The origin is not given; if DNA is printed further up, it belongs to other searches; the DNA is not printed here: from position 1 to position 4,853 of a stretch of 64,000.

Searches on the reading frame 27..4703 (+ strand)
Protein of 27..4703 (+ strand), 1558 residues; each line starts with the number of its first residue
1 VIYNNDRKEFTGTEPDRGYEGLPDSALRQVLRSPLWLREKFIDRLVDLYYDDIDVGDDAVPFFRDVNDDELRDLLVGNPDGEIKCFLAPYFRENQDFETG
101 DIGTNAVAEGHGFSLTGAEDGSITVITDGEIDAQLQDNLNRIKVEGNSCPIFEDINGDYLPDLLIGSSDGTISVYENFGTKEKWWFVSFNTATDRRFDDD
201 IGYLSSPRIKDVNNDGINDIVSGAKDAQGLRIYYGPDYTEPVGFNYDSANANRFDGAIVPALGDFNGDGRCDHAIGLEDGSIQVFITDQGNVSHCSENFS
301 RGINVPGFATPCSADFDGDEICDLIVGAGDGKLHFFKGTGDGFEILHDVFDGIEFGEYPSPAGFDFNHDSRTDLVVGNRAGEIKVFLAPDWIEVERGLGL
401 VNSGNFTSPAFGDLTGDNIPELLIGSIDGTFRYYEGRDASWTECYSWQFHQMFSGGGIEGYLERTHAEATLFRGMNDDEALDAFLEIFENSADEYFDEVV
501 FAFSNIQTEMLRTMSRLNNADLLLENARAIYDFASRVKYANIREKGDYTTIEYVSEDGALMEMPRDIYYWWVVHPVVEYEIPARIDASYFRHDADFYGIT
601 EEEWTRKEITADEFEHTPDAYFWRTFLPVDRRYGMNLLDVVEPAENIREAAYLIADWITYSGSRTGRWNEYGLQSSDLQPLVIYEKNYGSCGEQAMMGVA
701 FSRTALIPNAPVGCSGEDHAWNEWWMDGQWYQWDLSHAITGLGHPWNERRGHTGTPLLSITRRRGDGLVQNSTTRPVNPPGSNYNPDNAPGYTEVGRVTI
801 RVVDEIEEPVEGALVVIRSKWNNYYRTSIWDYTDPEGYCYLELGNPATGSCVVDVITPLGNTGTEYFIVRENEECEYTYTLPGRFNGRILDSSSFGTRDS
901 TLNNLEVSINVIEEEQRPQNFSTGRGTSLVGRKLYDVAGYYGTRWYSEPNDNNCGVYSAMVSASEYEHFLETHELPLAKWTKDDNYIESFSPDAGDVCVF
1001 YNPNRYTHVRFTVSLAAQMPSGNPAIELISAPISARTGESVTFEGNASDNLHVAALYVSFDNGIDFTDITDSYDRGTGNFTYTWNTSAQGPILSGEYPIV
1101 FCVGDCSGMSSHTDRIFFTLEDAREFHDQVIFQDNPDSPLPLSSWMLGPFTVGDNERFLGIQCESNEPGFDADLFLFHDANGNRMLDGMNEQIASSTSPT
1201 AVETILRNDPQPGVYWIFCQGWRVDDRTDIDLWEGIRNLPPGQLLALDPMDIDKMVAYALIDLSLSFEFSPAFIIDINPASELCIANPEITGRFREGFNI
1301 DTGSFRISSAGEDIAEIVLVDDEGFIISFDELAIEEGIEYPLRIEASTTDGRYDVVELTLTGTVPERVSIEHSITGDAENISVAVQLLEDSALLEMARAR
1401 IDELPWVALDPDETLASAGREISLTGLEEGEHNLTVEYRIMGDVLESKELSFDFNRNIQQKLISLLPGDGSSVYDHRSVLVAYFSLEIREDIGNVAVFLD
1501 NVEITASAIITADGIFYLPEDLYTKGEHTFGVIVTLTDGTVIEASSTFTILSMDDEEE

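Call 40: search_protein_families(library=pfam, proteins=[window:27-4703:+], max_evalue=0.001)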
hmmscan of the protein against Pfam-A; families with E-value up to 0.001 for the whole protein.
window:27-4703:+ (1558 aa): 5 families
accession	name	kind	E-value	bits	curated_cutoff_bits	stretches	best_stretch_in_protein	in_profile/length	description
PF13517.12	FG-GAP_3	-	2.7e-17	63.5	26.9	4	315-376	1-61/61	FG-GAP-like repeat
PF01839.29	FG-GAP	-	5.5e-14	52.1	22.1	0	362-381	7-32/37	FG-GAP repeat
PF23743.1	Beta-prop_BBS7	-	2.2e-10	40.8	27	0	115-177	188-251/299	BBS7 beta-propeller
PF14783.12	BBS2_Mid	-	1.6e-08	35.1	27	0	313-339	4-30/108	Ciliary BBSome complex subunit 2, middle region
PF01841.26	Transglut_core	-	1.7e-06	28.7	23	1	640-734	7-107/108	Transglutaminase-like superfamily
